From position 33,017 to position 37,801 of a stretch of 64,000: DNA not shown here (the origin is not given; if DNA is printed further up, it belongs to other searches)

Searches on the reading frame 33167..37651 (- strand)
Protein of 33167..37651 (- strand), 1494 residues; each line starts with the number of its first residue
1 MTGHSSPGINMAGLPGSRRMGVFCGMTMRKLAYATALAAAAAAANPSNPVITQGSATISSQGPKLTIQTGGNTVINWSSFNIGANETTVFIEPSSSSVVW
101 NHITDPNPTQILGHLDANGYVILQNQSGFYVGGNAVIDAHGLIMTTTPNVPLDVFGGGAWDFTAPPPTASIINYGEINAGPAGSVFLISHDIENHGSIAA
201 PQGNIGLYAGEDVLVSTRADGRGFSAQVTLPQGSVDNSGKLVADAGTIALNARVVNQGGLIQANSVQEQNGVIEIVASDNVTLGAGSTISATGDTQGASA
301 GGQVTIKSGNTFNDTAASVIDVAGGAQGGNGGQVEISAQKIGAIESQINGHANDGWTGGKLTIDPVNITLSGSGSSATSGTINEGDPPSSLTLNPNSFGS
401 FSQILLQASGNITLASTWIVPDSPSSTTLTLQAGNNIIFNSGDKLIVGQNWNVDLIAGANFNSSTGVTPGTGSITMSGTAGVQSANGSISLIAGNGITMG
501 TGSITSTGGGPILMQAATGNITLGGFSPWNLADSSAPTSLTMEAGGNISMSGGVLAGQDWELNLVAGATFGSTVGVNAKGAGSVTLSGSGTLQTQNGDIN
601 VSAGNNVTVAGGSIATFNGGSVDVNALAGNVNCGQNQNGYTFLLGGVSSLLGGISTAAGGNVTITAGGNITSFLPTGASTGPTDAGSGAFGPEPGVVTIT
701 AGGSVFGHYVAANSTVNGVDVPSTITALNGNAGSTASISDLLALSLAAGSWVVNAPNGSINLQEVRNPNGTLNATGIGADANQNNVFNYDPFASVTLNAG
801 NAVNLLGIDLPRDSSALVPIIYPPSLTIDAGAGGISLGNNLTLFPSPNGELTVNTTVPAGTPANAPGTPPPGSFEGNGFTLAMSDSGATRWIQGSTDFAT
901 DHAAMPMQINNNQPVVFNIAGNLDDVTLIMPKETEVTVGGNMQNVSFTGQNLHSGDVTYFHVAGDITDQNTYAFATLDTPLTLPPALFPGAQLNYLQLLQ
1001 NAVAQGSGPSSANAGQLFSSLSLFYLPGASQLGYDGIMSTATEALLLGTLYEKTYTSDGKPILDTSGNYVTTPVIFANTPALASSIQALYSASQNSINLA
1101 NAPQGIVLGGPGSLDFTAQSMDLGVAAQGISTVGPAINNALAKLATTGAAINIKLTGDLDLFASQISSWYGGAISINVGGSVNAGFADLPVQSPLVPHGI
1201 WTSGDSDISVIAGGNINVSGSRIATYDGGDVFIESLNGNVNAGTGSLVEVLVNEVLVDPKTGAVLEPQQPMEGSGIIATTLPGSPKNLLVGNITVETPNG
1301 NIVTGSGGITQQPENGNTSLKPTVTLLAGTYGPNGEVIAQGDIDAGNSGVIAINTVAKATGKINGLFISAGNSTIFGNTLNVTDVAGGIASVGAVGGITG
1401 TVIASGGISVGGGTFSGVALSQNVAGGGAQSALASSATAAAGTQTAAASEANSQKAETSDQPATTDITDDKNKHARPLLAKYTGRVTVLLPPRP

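Call 8: search_protein_families(library=pfam, proteins=[window:33167-37651:-], max_evalue=0.001)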
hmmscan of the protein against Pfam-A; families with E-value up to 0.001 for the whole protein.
window:33167-37651:- (1494 aa): 1 family
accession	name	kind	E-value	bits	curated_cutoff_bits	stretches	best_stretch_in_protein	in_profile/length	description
PF05860.19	TPS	-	2.3e-21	77.3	33.5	1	46-212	5-177/252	TPS secretion domain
